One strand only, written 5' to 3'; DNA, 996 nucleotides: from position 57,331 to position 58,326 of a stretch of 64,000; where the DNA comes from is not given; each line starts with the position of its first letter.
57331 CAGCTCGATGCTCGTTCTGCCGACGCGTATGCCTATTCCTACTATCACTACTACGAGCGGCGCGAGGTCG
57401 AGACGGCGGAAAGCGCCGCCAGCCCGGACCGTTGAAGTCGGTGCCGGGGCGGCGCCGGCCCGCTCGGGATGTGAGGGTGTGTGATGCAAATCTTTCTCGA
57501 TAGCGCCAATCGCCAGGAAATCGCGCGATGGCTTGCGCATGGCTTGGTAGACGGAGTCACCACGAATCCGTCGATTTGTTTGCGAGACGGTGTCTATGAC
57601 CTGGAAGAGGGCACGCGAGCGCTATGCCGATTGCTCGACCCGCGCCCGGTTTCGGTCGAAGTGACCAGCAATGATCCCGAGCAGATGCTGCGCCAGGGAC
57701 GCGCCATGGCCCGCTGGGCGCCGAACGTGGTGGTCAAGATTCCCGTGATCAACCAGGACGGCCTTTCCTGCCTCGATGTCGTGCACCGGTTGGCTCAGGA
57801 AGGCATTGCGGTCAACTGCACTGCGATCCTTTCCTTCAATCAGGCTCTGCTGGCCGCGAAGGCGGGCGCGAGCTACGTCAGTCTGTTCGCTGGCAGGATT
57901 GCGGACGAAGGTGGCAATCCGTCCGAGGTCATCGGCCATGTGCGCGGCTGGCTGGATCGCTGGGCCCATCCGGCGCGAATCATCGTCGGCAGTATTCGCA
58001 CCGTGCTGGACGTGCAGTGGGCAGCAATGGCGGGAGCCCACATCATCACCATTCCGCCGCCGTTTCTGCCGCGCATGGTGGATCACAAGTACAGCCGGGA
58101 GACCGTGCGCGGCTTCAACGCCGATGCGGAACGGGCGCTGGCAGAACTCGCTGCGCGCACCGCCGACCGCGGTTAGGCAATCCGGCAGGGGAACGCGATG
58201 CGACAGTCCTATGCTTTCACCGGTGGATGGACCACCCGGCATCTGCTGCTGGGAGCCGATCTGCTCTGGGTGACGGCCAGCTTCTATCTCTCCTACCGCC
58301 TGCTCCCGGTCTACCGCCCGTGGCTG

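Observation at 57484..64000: Transaldolase-family gene plus HddA/LmbP-like GHMP kinase, SDRs and a UGDH-family protein inside the Wza/Wzc locus: candidate higher-carbon (heptose/octose) nucleotide-sugar branch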

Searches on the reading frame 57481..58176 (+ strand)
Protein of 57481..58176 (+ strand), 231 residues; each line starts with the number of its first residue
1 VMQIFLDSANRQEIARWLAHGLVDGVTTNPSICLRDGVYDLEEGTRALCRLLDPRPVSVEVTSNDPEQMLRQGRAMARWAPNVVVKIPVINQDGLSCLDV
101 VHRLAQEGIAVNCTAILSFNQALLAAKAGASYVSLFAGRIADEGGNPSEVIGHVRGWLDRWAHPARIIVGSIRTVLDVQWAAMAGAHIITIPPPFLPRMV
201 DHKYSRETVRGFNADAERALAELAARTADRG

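Call 3: search_protein_families(library=pfam, proteins=[window:57481-58176:+])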
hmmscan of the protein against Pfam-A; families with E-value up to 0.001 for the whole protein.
window:57481-58176:+ (231 aa): 1 family
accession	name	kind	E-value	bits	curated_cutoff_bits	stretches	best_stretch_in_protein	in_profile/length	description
PF00923.25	TAL_FSA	-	5.2e-43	147.9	27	1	4-223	1-252/285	Transaldolase/Fructose-6-phosphate aldolase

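Call 4: search_protein_families(library=ncbifam, proteins=[window:57481-58176:+])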
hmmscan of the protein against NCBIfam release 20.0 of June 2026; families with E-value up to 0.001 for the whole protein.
window:57481-58176:+ (231 aa): 10 families
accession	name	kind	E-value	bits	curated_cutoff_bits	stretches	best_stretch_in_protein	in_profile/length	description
TIGR00875.1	fsa_talC_mipB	equivalog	2.3e-48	164.4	245.95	1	2-218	1-211/213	fructose-6-phosphate aldolase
TIGR02134.1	transald_staph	equivalog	1.1e-32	113.6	281.95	1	3-217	7-229/236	transaldolase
NF009296.0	PRK12653.1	subfamily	2.6e-26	92.8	306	1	2-222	1-217/220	fructose-6-phosphate aldolase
NF009299.0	PRK12656.1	equivalog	6.2e-26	91.3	214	1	2-217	1-214/222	fructose-6-phosphate aldolase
TIGR00874.1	talAB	equivalog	1.6e-08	34.2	396.2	1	98-142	138-182/317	transaldolase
NF002881.0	PRK03343.1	subfamily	2.6e-08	33.3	367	1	57-128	107-179/370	transaldolase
NF009001.0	PRK12346.1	subfamily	1.9e-06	27.7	439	1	101-142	142-183/316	transaldolase A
NF008965.0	PRK12309.1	equivalog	2.2e-05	23.7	550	1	101-142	147-188/392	transaldolase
NF003026.0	PRK03903.1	equivalog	3e-05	23.4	344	1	80-128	122-166/323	transaldolase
TIGR00876.1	tal_mycobact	equivalog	0.0004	19.9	233.75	0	81-122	125-162/350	transaldolase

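Call 6: find_homologous_proteins(query=window:57481-58176:+)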
Query window:57481-58176:+ (231 aa): 7996 proteins with E <= 0.001 among 8000 candidates; the best 120 are listed.
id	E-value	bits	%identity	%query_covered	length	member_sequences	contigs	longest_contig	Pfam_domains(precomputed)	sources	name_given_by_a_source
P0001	3.7e-137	473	92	99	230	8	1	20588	PF00923.26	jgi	jgi:transaldolase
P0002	7.5e-120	417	81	97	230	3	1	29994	PF00923.26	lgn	-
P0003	2.4e-106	373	75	98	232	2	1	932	PF00923.26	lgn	-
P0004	1.0e-105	371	75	97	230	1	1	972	PF00923.26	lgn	-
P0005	2.0e-103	363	72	97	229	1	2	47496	PF00923.26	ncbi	-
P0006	2.4e-103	363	72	97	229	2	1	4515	PF00923.26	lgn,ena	-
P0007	3.4e-103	362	72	97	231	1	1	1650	PF00923.26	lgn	-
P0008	3.8e-103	362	70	99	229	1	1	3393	PF00923.26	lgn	-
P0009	9.5e-103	361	72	97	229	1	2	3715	PF00923.26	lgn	-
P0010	1.3e-102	360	72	97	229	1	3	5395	PF00923.26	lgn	-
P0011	1.8e-102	360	72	97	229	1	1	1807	PF00923.26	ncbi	-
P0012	1.9e-102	360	73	96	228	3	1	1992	PF00923.26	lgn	-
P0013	2.8e-102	359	72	97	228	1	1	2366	PF00923.26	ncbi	-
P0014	3.3e-102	359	72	97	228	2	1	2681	PF00923.26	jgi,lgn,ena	-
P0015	3.5e-102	359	71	97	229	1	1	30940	PF00923.26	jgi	-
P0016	6.2e-102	358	70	99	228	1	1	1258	PF00923.26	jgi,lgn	-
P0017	7.0e-102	358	71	97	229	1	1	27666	PF00923.26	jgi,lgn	jgi:transaldolase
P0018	7.0e-102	358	71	97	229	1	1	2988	PF00923.26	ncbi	-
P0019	8.7e-102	358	72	97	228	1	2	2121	PF00923.26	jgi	-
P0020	1.8e-101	357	71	97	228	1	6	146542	PF00923.26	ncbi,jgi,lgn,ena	jgi:transaldolase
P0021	2.1e-101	356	73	97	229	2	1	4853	PF00923.26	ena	-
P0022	2.1e-101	356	71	97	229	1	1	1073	PF00923.26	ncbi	-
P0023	2.3e-101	356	72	92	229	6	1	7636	PF00923.26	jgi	-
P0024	2.7e-101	356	72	97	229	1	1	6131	PF00923.26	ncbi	-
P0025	3.6e-101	356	70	97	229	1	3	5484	PF00923.26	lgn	-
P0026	3.8e-101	356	71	97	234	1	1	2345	PF00923.26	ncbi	-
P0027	4.9e-101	355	70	97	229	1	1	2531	PF00923.26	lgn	-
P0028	5.1e-101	355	70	97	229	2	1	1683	PF00923.26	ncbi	-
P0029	6.6e-101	355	70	97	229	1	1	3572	PF00923.26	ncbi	-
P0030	8.0e-101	355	72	97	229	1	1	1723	PF00923.26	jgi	-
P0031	9.3e-101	354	73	97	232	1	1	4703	PF00923.26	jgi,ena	-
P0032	1.1e-100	354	69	100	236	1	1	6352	PF00923.26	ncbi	-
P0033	1.1e-100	354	72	96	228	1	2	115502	PF00923.26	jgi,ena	-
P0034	1.1e-100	354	71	96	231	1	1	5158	PF00923.26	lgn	-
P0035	1.3e-100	354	73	97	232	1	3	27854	PF00923.26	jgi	jgi:transaldolase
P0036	1.4e-100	354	71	97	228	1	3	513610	PF00923.26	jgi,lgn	jgi:transaldolase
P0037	1.7e-100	353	70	97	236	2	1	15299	PF00923.26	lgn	-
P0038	2.0e-100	353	70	97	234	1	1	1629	PF00923.26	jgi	jgi:transaldolase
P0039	2.0e-100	353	69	100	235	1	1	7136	PF00923.26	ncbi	-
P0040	2.0e-100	353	69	97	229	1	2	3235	PF00923.26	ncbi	-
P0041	2.6e-100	353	68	100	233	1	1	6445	PF00923.26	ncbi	-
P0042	2.9e-100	353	69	97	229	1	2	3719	PF00923.26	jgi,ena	-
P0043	3.0e-100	353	69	97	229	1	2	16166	PF00923.26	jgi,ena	-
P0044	3.9e-100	352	70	98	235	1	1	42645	PF00923.26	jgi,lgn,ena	-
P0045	4.2e-100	352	70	97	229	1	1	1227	PF00923.26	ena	-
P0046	4.2e-100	352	70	99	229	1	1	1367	PF00923.26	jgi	-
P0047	4.4e-100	352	70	99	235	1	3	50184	PF00923.26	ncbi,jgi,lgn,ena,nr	ncbi:MAG TPA: transaldolase family protein [Patescibacteria group bacterium]|nr:transaldolase family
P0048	4.7e-100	352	69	98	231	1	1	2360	PF00923.26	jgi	jgi:transaldolase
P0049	5.5e-100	352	69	97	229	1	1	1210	PF00923.26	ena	-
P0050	5.7e-100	352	71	96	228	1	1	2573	PF00923.26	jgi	jgi:transaldolase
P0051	6.5e-100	352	70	97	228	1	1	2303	PF00923.26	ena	-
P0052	7.5e-100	351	69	97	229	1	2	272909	PF00923.26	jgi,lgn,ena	-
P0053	7.5e-100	351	68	97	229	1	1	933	PF00923.26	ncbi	-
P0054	7.6e-100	351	70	97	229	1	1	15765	PF00923.26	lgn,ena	-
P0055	7.7e-100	351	71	96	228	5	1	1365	PF00923.26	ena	-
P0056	7.8e-100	351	70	97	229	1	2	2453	PF00923.26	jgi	-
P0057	9.1e-100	351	70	97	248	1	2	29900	PF00923.26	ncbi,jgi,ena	-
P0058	9.3e-100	351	69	96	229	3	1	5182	PF00923.26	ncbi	-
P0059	9.5e-100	351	68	97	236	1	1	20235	PF00923.26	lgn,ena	-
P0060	1.0e-99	351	70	95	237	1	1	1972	PF00923.26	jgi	-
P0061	1.0e-99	351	69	97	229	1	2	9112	PF00923.26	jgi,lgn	jgi:transaldolase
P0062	1.1e-99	351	69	97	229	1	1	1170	PF00923.26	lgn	-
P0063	1.1e-99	351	67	100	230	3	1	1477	PF00923.26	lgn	-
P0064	1.2e-99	351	70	96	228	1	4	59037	PF00923.26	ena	-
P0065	1.4e-99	350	70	95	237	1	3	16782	PF00923.26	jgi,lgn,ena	-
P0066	1.5e-99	350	72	97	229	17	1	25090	PF00923.26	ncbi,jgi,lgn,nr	ncbi:MAG TPA: transaldolase family protein [Candidatus Acidoferrales bacterium]|nr:transaldolase fam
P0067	1.5e-99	350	69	97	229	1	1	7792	PF00923.26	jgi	-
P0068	1.5e-99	350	69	97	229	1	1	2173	PF00923.26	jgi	-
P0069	1.7e-99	350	70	98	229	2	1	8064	PF00923.26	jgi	jgi:transaldolase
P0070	1.7e-99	350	69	97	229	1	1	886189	PF00923.26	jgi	-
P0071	1.9e-99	350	68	99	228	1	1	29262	PF00923.26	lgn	-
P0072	1.9e-99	350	69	96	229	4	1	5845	PF00923.26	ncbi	-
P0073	2.0e-99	350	69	95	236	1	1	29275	PF00923.26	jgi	jgi:transaldolase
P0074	2.3e-99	350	70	97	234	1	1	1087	PF00923.26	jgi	jgi:transaldolase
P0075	2.7e-99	350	70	95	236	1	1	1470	PF00923.26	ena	-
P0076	2.7e-99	350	68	97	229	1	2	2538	PF00923.26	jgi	jgi:transaldolase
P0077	2.8e-99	350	69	97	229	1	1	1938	PF00923.26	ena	-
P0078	2.8e-99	350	70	95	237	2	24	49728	PF00923.26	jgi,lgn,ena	jgi:transaldolase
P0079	2.8e-99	350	68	96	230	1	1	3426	PF00923.26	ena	-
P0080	3.3e-99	349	69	97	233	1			PF00923.26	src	-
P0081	3.5e-99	349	71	95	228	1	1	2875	PF00923.26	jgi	jgi:transaldolase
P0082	3.5e-99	349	68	100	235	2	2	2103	PF00923.26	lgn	-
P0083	3.9e-99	349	69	97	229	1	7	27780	PF00923.26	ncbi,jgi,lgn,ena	-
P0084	4.4e-99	349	70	97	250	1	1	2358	PF00923.26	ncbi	-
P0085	4.6e-99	349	68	97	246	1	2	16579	PF00923.26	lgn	-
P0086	5.1e-99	349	69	96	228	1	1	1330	PF00923.26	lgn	-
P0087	5.4e-99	349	69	97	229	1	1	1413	PF00923.26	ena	-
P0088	5.5e-99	349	69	97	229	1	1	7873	PF00923.26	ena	-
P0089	5.9e-99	348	68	98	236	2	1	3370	PF00923.26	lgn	-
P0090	6.1e-99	348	68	96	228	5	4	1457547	PF00923.26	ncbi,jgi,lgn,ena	ncbi:MAG: transaldolase family protein [Terriglobales bacterium]|jgi:transaldolase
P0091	6.5e-99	348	71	98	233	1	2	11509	PF00923.26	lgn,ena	-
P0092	6.9e-99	348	69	97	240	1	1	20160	PF00923.26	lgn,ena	-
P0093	7.1e-99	348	69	97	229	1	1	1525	PF00923.26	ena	-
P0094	7.2e-99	348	69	97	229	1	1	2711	PF00923.26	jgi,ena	-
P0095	7.3e-99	348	69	99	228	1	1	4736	PF00923.26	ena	-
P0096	7.5e-99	348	69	97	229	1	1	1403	PF00923.26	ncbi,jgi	-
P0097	7.5e-99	348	69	96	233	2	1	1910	PF00923.26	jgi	jgi:transaldolase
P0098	8.5e-99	348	69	97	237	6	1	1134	PF00923.26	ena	-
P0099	8.8e-99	348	67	100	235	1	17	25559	PF00923.26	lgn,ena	-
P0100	9.9e-99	348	68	97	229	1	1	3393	PF00923.26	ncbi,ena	-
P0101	1.0e-98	348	69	97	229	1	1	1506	PF00923.26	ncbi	-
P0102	1.0e-98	348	69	97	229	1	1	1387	PF00923.26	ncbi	-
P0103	1.1e-98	348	68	97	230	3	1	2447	PF00923.26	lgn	-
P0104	1.2e-98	347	68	96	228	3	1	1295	PF00923.26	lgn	-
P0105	1.2e-98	347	68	96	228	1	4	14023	PF00923.26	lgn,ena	-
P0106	1.2e-98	347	66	100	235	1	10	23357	PF00923.26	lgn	-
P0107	1.2e-98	347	66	99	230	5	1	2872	PF00923.26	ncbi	-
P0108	1.4e-98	347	71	97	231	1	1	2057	PF00923.26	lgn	-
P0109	1.5e-98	347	69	96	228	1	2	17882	PF00923.26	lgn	-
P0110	1.5e-98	347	67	100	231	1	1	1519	PF00923.26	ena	-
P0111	1.7e-98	347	66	100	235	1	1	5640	PF00923.26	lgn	-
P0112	1.8e-98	347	68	97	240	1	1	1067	PF00923.26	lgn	-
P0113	1.9e-98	347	69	97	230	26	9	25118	PF00923.26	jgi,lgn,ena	-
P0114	1.9e-98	347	68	97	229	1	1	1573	PF00923.26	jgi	-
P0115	2.1e-98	347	69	97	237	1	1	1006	PF00923.26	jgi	jgi:transaldolase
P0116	2.3e-98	347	66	100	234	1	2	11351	PF00923.26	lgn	-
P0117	2.6e-98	346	68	97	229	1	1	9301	PF00923.26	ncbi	-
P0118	2.7e-98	346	67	98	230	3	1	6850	PF00923.26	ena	-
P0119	2.8e-98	346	70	96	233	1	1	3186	PF00923.26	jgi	jgi:transaldolase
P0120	3.2e-98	346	69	97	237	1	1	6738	PF00923.26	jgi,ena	-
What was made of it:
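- Sources name close homologues only 'transaldolase family protein' (calls 4, 6).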

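Call 7: find_encoding_contigs(protein=P0001, flank=10000, max_places=3)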
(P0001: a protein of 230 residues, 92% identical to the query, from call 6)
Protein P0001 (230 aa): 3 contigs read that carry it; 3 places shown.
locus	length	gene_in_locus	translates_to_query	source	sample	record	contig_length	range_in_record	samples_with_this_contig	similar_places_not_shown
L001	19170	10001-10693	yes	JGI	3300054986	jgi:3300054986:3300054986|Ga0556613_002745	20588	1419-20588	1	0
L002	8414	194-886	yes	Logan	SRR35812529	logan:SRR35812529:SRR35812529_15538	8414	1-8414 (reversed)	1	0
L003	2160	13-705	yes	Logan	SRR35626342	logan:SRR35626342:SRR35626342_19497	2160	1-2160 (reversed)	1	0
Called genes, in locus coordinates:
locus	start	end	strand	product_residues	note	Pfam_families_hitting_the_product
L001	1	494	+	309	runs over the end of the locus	PF00561:Abhydrolase_1, PF12697:Abhydrolase_6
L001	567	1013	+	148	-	PF06127:Mpo1-like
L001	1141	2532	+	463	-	PF00291:PALP, PF00571:CBS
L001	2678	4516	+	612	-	PF02574:S-methyl_trans, PF02219:MTHFR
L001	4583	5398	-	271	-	PF19567:CpsB_CapC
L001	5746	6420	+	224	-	-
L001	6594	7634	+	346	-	PF02563:Poly_export, PF10531:SLBB, PF22461:SLBB_2 (weak)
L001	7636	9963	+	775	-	PF02706:Wzz (faint), PF13807:GNVR, PF01656:CbiA, PF10609:ParA, PF13614:AAA_31 (weak)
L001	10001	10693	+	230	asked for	PF00923:TAL_FSA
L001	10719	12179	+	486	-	PF13727:CoA_binding_3, PF02397:Bac_transf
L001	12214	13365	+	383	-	PF01073:3Beta_HSD, PF01370:Epimerase, PF02719:Polysacc_synt_2 (weak), PF05368:NmrA (weak), PF16363:GDP_Man_Dehyd, PF07993:NAD_binding_4, PF01370:Epimerase, PF16363:GDP_Man_Dehyd, +1 more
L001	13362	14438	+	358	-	PF00288:GHMP_kinases_N, PF08544:GHMP_kinases_C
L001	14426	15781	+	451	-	PF03721:UDPG_MGDP_dh_N, PF00984:UDPG_MGDP_dh, PF03720:UDPG_MGDP_dh_C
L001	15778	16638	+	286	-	PF00106:adh_short, PF08659:KR, PF23441:SDR (weak), PF01370:Epimerase (weak), PF13561:adh_short_C2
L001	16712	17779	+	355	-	PF01408:GFO_IDH_MocA, PF01488:Shikimate_DH (weak), PF03447:NAD_binding_3 (faint), PF02894:GFO_IDH_MocA_C, PF22725:GFO_IDH_MocA_C3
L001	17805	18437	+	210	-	PF13580:SIS_2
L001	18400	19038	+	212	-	PF08645:PNK3P (weak), PF12710:HAD, PF13344:Hydrolase_6 (weak), PF00702:Hydrolase, PF13419:HAD_2 (faint), PF13242:Hydrolase_like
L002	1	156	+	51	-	?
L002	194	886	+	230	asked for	PF00923:TAL_FSA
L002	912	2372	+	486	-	PF13727:CoA_binding_3, PF02397:Bac_transf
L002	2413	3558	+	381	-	PF01073:3Beta_HSD, PF01370:Epimerase, PF02719:Polysacc_synt_2 (weak), PF05368:NmrA (weak), PF16363:GDP_Man_Dehyd, PF07993:NAD_binding_4, PF01370:Epimerase, PF16363:GDP_Man_Dehyd, +1 more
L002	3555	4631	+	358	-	PF00288:GHMP_kinases_N, PF08544:GHMP_kinases_C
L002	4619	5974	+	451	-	PF03721:UDPG_MGDP_dh_N, PF00984:UDPG_MGDP_dh, PF03720:UDPG_MGDP_dh_C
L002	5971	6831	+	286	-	PF00106:adh_short, PF08659:KR, PF23441:SDR (weak), PF01370:Epimerase (weak), PF13561:adh_short_C2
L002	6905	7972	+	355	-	PF01408:GFO_IDH_MocA, PF01488:Shikimate_DH (weak), PF03447:NAD_binding_3 (faint), PF02894:GFO_IDH_MocA_C, PF22725:GFO_IDH_MocA_C3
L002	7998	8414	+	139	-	?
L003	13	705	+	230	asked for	PF00923:TAL_FSA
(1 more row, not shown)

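Call 8: find_encoding_contigs(protein=P0002, flank=10000, max_places=3)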
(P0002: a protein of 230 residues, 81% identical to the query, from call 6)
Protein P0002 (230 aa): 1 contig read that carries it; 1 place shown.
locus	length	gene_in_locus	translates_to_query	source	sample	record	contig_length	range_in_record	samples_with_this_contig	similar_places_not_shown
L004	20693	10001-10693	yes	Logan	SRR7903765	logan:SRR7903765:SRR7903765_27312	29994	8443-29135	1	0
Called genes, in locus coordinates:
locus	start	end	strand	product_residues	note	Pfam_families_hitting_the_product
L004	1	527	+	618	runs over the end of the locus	PF00535:Glycos_transf_2, PF13641:Glyco_tranf_2_3, PF13506:Glyco_transf_21, PF13632:Glyco_trans_2_3, PF03552:Cellulose_synt, PF07238:PilZ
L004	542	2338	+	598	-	PF24575:TPR_Slam (faint), PF07719:TPR_2 (faint), PF12583:TPPII_C (faint), PF13428:TPR_14 (weak), PF13432:TPR_16, PF14559:TPR_19 (weak), PF14559:TPR_19, PF05420:BCSC_C (weak), +7 more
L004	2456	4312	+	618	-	PF02574:S-methyl_trans, PF02219:MTHFR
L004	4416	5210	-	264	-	PF19567:CpsB_CapC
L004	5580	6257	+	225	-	-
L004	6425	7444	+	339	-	PF02563:Poly_export, PF10531:SLBB, PF22461:SLBB_2 (weak)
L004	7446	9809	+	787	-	PF02706:Wzz (weak), PF13807:GNVR, PF01656:CbiA, PF06564:CBP_BcsQ (weak), PF10609:ParA, PF13614:AAA_31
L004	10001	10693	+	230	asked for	PF00923:TAL_FSA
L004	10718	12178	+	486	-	PF13727:CoA_binding_3, PF02397:Bac_transf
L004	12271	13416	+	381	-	PF01073:3Beta_HSD, PF01370:Epimerase, PF02719:Polysacc_synt_2 (faint), PF04321:RmlD_sub_bind (faint), PF07993:NAD_binding_4, PF16363:GDP_Man_Dehyd, PF01370:Epimerase, PF16363:GDP_Man_Dehyd, +1 more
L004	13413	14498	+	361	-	PF00288:GHMP_kinases_N, PF08544:GHMP_kinases_C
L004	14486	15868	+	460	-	PF03721:UDPG_MGDP_dh_N, PF03807:F420_oxidored (faint), PF00984:UDPG_MGDP_dh, PF03720:UDPG_MGDP_dh_C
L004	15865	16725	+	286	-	PF00106:adh_short, PF08659:KR, PF23441:SDR, PF13561:adh_short_C2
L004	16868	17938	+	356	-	PF01408:GFO_IDH_MocA, PF03447:NAD_binding_3 (weak), PF22725:GFO_IDH_MocA_C3, PF02894:GFO_IDH_MocA_C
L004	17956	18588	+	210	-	PF13580:SIS_2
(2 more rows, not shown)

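Call 10: find_encoding_contigs(protein=P0090, flank=10000, max_places=2)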
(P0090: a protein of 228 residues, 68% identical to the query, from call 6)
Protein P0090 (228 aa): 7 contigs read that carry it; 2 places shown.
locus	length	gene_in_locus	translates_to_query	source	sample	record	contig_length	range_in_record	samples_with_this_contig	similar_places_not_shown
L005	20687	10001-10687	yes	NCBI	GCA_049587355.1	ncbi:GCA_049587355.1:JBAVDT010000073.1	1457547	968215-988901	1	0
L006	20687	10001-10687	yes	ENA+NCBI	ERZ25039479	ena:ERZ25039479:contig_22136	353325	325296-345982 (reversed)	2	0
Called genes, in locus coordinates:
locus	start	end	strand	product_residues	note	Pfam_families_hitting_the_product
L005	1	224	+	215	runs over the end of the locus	PF03449:GreA_GreB_N, PF01272:GreA_GreB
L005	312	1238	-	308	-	PF03976:PPK2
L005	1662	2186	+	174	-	PF02357:NusG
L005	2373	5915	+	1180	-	PF02563:Poly_export, PF10531:SLBB (weak), PF22461:SLBB_2 (weak), PF10531:SLBB (weak)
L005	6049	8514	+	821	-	PF01569:PAP2, PF14052:Caps_assemb_Wzi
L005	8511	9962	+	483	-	-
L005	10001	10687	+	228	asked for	PF00923:TAL_FSA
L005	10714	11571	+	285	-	PF06325:PrmA, PF13489:Methyltransf_23, PF01209:Ubie_methyltran (weak), PF05175:MTS (weak), PF13847:Methyltransf_31, PF08241:Methyltransf_11, PF08242:Methyltransf_12, PF13649:Methyltransf_25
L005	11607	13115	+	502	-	PF01943:Polysacc_synt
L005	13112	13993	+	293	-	PF13578:Methyltransf_24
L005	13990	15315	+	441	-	-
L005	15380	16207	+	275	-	PF13578:Methyltransf_24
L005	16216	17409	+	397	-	PF13506:Glyco_transf_21, PF00535:Glycos_transf_2, PF13641:Glyco_tranf_2_3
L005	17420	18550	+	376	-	PF01408:GFO_IDH_MocA, PF02894:GFO_IDH_MocA_C, PF22725:GFO_IDH_MocA_C3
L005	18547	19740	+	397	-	PF01073:3Beta_HSD, PF01370:Epimerase, PF02719:Polysacc_synt_2, PF05368:NmrA (weak), PF16363:GDP_Man_Dehyd, PF07993:NAD_binding_4, PF01370:Epimerase, PF16363:GDP_Man_Dehyd, +2 more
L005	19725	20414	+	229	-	PF02397:Bac_transf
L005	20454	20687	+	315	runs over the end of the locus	PF01073:3Beta_HSD, PF01370:Epimerase, PF02719:Polysacc_synt_2, PF04321:RmlD_sub_bind, PF05368:NmrA (weak), PF13460:NAD_binding_10, PF16363:GDP_Man_Dehyd, PF07993:NAD_binding_4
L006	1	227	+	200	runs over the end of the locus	PF03449:GreA_GreB_N, PF01272:GreA_GreB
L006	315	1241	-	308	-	PF03976:PPK2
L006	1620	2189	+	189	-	PF02357:NusG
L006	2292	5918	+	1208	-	PF02563:Poly_export, PF10531:SLBB (weak), PF22461:SLBB_2 (weak), PF10531:SLBB (weak)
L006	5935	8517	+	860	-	PF01569:PAP2, PF14052:Caps_assemb_Wzi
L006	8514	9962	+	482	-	-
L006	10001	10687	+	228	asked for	PF00923:TAL_FSA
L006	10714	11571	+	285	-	PF06325:PrmA, PF13489:Methyltransf_23, PF01209:Ubie_methyltran (weak), PF05175:MTS (weak), PF13847:Methyltransf_31, PF08241:Methyltransf_11, PF08242:Methyltransf_12, PF13649:Methyltransf_25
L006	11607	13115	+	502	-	PF01943:Polysacc_synt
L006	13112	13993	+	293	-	PF13578:Methyltransf_24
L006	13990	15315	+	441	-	-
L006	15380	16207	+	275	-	PF13578:Methyltransf_24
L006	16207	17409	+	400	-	PF13506:Glyco_transf_21, PF00535:Glycos_transf_2, PF13641:Glyco_tranf_2_3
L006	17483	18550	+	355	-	PF01408:GFO_IDH_MocA, PF02894:GFO_IDH_MocA_C, PF22725:GFO_IDH_MocA_C3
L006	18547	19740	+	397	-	PF01073:3Beta_HSD, PF01370:Epimerase, PF02719:Polysacc_synt_2, PF05368:NmrA (weak), PF16363:GDP_Man_Dehyd, PF07993:NAD_binding_4, PF01370:Epimerase, PF16363:GDP_Man_Dehyd, +2 more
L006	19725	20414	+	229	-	PF02397:Bac_transf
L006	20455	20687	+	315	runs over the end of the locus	PF01073:3Beta_HSD, PF01370:Epimerase, PF02719:Polysacc_synt_2, PF04321:RmlD_sub_bind, PF05368:NmrA (weak), PF13460:NAD_binding_10, PF16363:GDP_Man_Dehyd, PF07993:NAD_binding_4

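Call 11: find_encoding_contigs(protein=P0070, flank=10000, max_places=2)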
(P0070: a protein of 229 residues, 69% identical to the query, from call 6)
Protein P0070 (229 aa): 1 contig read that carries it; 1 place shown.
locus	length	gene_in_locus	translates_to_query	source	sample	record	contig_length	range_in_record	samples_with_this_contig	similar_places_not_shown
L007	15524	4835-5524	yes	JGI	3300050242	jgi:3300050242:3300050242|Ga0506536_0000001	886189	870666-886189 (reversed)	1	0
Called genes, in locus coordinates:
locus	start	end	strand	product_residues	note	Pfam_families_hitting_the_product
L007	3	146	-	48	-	?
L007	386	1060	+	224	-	-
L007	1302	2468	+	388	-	PF02563:Poly_export, PF10531:SLBB (weak), PF22461:SLBB_2 (weak)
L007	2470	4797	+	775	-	PF02706:Wzz (weak), PF13807:GNVR, PF01656:CbiA, PF10609:ParA, PF13614:AAA_31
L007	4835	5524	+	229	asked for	PF00923:TAL_FSA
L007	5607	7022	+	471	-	PF13727:CoA_binding_3, PF02397:Bac_transf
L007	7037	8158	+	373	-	PF01073:3Beta_HSD, PF01370:Epimerase, PF02719:Polysacc_synt_2 (faint), PF04321:RmlD_sub_bind (faint), PF16363:GDP_Man_Dehyd, PF07993:NAD_binding_4, PF01370:Epimerase, PF16363:GDP_Man_Dehyd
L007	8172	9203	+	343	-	PF00288:GHMP_kinases_N, PF08544:GHMP_kinases_C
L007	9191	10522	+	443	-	PF03721:UDPG_MGDP_dh_N, PF03807:F420_oxidored (faint), PF00984:UDPG_MGDP_dh, PF03720:UDPG_MGDP_dh_C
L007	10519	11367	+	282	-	PF00106:adh_short, PF08659:KR, PF23441:SDR (weak), PF13561:adh_short_C2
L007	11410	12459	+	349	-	PF01408:GFO_IDH_MocA, PF03447:NAD_binding_3, PF22725:GFO_IDH_MocA_C3, PF02894:GFO_IDH_MocA_C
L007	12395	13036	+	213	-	PF13580:SIS_2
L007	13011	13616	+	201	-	PF12710:HAD (weak), PF00702:Hydrolase, PF13419:HAD_2, PF13242:Hydrolase_like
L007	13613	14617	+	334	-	PF01370:Epimerase, PF04321:RmlD_sub_bind, PF05368:NmrA (weak), PF16363:GDP_Man_Dehyd, PF13460:NAD_binding_10 (faint)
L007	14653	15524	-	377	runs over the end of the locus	PF13439:Glyco_transf_4, PF00534:Glycos_transf_1, PF13692:Glyco_trans_1_4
